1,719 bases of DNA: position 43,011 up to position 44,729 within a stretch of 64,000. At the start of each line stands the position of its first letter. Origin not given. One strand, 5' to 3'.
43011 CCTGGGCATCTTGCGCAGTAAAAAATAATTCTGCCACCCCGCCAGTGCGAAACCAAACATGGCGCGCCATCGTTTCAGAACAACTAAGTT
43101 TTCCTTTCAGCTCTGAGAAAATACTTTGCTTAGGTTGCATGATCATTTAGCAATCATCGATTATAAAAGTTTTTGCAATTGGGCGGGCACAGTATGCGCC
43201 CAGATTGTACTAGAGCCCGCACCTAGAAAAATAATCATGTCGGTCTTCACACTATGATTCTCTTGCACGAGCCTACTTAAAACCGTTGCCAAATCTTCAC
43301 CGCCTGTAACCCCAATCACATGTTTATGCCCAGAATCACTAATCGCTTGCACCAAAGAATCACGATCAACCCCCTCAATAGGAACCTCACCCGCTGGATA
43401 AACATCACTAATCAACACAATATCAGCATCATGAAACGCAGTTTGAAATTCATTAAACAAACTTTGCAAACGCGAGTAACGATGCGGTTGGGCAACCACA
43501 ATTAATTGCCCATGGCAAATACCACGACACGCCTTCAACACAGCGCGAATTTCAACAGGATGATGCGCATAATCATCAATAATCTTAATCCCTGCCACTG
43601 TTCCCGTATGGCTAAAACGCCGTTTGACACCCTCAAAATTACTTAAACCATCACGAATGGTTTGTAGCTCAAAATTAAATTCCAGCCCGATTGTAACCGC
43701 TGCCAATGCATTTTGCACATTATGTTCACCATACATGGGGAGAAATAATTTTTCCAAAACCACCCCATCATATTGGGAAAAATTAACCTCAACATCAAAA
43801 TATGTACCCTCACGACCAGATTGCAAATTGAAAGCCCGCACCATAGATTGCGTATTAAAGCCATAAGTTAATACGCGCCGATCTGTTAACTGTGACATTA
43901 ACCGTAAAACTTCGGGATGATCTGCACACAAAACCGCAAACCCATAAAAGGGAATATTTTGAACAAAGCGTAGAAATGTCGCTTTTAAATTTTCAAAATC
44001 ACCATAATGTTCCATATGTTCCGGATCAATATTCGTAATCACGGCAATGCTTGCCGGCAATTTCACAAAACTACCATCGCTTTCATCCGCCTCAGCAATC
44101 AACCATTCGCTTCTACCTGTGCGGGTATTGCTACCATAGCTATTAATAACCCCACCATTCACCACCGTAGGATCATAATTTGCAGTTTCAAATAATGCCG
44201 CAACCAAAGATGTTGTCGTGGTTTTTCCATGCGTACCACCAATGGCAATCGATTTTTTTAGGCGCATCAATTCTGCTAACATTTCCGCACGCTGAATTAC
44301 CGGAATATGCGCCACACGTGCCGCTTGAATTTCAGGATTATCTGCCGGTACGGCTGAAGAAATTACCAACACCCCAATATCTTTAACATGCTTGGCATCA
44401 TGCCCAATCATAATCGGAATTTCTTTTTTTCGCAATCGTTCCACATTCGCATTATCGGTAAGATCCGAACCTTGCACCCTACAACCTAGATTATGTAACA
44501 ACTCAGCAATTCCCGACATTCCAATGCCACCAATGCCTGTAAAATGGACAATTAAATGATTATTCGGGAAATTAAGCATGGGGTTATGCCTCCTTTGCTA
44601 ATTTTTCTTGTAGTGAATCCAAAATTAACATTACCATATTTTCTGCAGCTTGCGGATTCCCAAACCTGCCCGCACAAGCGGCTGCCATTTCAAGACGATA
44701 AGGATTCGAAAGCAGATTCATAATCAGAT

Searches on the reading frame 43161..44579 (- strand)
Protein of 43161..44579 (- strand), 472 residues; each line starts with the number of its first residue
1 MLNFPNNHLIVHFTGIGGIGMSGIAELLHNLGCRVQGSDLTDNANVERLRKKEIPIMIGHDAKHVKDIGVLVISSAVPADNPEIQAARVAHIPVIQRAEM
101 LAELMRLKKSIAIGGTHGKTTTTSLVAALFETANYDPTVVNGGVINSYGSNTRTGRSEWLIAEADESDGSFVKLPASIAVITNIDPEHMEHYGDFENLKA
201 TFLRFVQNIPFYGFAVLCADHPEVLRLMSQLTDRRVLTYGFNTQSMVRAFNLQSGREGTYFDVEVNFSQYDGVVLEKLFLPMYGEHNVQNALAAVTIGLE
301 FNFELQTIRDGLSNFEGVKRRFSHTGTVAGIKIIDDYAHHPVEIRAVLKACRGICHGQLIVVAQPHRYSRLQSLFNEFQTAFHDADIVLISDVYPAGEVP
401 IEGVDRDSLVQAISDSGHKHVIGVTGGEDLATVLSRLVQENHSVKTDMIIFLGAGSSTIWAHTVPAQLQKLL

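Call 9: find_encoding_contigs(protein=window:43161-44579:-, flank=1000, max_places=3)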
Protein window:43161-44579:- (472 aa): no gene with exactly this product is on record in the collection.
